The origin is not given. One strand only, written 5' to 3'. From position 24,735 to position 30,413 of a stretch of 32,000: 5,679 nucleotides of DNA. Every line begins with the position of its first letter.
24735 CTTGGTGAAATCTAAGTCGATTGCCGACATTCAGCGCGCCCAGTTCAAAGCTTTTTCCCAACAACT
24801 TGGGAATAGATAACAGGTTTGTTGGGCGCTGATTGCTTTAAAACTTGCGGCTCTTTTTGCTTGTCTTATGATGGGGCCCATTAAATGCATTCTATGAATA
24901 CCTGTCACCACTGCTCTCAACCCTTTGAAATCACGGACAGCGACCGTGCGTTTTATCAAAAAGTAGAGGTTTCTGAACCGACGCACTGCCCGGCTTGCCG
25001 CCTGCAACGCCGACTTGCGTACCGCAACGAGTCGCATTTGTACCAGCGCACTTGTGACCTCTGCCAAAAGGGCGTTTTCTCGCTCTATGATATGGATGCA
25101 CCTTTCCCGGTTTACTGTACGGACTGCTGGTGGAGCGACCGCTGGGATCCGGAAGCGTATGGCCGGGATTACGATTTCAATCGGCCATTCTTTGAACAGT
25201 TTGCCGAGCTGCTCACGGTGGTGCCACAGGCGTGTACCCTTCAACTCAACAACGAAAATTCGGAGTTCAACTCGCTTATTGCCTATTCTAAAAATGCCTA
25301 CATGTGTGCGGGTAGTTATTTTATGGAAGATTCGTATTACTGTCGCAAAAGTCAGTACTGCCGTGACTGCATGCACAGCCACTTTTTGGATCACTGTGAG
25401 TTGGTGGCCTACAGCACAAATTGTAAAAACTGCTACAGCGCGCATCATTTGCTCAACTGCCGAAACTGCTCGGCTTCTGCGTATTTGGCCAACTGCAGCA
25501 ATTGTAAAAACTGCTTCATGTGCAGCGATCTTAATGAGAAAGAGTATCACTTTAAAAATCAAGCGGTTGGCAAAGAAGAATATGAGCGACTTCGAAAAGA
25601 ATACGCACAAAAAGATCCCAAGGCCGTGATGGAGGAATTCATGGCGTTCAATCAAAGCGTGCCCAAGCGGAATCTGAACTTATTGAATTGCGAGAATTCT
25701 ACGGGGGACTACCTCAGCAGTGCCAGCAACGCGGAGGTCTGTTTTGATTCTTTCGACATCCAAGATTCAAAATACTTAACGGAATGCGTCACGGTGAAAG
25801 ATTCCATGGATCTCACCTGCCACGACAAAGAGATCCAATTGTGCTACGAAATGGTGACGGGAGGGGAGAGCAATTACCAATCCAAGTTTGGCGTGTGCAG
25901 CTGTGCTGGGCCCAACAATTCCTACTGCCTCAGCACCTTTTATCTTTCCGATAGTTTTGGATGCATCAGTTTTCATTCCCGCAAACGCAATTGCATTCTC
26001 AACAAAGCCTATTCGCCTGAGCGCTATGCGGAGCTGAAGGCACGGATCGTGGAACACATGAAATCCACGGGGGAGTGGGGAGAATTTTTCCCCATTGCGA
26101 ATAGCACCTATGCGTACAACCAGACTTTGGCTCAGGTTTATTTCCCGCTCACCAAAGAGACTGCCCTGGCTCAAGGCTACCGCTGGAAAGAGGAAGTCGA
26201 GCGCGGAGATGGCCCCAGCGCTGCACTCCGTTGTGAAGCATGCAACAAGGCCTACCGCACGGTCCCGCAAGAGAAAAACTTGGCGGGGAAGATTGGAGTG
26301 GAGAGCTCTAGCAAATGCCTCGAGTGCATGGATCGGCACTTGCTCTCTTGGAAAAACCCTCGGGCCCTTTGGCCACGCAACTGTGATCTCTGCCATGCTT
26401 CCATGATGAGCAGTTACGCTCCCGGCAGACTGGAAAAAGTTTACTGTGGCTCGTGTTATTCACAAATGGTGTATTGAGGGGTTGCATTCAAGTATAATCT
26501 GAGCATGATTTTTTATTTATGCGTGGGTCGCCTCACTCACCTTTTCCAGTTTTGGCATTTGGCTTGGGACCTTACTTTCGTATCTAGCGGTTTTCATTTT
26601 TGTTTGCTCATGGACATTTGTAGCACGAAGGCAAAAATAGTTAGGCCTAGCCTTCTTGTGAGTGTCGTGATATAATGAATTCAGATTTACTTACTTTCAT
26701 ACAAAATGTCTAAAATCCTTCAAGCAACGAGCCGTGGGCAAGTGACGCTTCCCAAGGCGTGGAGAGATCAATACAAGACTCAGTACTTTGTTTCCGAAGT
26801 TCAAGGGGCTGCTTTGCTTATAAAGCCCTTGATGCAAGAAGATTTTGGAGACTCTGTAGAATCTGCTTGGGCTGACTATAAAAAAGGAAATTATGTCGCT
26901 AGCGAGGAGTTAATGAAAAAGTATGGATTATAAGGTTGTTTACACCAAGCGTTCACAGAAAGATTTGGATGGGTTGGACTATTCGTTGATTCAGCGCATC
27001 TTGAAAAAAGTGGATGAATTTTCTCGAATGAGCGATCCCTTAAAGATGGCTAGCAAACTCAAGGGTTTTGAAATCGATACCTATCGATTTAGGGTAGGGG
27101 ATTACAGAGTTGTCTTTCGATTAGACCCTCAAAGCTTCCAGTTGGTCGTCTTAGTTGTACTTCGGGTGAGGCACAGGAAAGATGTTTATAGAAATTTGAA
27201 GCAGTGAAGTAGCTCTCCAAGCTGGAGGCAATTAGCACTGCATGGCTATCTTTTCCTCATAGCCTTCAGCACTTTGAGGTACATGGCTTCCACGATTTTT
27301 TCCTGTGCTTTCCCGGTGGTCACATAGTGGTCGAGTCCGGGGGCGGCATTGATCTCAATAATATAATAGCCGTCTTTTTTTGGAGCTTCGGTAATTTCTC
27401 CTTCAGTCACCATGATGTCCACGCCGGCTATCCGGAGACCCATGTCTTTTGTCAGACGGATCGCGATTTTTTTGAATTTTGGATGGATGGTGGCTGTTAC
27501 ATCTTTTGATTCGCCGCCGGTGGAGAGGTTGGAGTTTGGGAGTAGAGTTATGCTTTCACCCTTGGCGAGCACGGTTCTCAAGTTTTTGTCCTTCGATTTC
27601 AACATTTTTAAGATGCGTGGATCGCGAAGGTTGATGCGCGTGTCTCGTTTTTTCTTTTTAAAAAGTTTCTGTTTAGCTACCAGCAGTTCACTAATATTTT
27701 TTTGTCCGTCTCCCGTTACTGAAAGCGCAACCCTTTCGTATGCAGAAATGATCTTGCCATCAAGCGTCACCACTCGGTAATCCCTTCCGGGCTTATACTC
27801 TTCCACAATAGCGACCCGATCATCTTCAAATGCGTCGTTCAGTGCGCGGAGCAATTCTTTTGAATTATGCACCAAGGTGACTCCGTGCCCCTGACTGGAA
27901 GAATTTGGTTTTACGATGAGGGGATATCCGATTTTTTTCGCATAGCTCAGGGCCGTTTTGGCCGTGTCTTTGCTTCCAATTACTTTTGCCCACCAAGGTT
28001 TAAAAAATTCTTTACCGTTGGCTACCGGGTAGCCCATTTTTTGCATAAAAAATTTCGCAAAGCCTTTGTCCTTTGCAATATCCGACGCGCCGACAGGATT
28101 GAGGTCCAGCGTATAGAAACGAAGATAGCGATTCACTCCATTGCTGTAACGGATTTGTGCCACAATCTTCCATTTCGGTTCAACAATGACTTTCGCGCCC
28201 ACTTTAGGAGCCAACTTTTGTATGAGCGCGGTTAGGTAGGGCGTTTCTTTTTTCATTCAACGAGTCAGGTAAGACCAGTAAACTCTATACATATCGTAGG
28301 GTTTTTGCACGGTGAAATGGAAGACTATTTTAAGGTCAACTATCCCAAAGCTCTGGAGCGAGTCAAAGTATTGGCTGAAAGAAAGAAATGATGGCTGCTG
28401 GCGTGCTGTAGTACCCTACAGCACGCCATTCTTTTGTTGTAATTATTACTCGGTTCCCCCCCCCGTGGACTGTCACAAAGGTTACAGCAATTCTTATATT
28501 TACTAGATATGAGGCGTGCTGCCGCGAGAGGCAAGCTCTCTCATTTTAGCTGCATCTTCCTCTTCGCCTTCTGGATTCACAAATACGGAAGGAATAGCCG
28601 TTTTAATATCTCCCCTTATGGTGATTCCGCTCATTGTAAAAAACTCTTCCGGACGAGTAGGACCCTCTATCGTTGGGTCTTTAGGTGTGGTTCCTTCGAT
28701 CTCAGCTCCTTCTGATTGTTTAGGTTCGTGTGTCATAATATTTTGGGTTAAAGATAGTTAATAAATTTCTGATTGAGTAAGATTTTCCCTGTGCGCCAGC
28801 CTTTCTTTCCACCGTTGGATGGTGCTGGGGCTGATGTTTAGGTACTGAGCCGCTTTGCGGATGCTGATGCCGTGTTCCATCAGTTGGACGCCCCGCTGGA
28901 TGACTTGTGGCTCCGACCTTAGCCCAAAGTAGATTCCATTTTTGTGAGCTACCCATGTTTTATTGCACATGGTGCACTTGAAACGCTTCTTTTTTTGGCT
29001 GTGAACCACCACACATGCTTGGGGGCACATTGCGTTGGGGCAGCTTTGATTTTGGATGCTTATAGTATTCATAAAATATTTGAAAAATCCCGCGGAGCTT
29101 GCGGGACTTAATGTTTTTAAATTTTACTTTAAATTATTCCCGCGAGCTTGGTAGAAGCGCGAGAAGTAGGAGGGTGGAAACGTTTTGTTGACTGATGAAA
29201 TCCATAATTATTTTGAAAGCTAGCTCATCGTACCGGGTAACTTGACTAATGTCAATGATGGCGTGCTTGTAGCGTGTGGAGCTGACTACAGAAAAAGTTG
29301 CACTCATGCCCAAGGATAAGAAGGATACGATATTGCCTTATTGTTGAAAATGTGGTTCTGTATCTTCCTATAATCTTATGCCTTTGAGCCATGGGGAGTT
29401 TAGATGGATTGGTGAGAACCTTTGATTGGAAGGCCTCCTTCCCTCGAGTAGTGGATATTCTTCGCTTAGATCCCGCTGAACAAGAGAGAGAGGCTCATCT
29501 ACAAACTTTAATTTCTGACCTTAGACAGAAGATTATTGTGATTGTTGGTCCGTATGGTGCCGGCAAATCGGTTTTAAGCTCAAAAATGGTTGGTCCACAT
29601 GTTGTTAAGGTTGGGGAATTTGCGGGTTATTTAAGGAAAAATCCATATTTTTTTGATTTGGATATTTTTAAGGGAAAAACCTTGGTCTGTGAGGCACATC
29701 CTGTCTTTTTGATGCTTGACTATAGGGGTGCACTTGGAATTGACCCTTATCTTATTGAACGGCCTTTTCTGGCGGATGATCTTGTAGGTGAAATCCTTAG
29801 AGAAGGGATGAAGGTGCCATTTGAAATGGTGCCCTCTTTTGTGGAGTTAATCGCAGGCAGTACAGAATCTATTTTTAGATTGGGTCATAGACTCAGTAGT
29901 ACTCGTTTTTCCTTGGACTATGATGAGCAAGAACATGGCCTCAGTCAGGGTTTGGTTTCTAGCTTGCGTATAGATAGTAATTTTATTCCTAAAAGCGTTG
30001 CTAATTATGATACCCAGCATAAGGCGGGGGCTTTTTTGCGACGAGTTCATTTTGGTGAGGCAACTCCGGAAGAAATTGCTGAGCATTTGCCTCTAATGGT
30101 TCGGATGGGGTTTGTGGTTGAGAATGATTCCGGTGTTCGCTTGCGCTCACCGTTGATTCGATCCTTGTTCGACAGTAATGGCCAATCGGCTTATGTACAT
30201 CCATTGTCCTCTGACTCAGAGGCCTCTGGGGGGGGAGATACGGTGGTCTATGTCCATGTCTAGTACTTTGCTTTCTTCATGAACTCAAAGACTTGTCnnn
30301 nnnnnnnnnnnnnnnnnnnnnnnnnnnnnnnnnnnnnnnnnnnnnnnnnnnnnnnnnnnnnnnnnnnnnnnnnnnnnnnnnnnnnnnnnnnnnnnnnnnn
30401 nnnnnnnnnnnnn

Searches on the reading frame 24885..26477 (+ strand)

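Call 90: search_protein_families(library=pfam, proteins=[window:24885-26477:+], max_evalue=0.01)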
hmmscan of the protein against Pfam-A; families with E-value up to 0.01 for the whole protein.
window:24885-26477:+ (530 aa): 1 family
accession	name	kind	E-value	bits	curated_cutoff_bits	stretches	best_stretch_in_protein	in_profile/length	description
PF13451.12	zf_Tbcl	-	0.00036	20.9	24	1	6-43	6-44/48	Probable treble clef domain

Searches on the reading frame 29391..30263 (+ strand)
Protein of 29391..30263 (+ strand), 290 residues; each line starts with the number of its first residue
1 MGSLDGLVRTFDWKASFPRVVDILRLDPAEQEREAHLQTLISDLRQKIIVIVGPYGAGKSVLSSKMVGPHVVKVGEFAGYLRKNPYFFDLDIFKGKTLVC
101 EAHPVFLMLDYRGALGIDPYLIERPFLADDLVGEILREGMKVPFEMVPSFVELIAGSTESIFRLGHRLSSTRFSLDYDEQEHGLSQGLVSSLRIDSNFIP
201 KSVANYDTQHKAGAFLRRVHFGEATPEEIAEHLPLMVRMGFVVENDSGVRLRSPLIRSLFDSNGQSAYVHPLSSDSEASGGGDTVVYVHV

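Call 90: search_protein_families(library=pfam, proteins=[window:29391-30263:+], max_evalue=0.01)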
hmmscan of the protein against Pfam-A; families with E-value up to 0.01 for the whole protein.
window:29391-30263:+ (290 aa): 1 family
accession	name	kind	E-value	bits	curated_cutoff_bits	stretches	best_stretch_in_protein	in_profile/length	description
PF03193.22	RsgA_GTPase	-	0.00029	21.1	30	1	31-78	91-138/174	RsgA GTPase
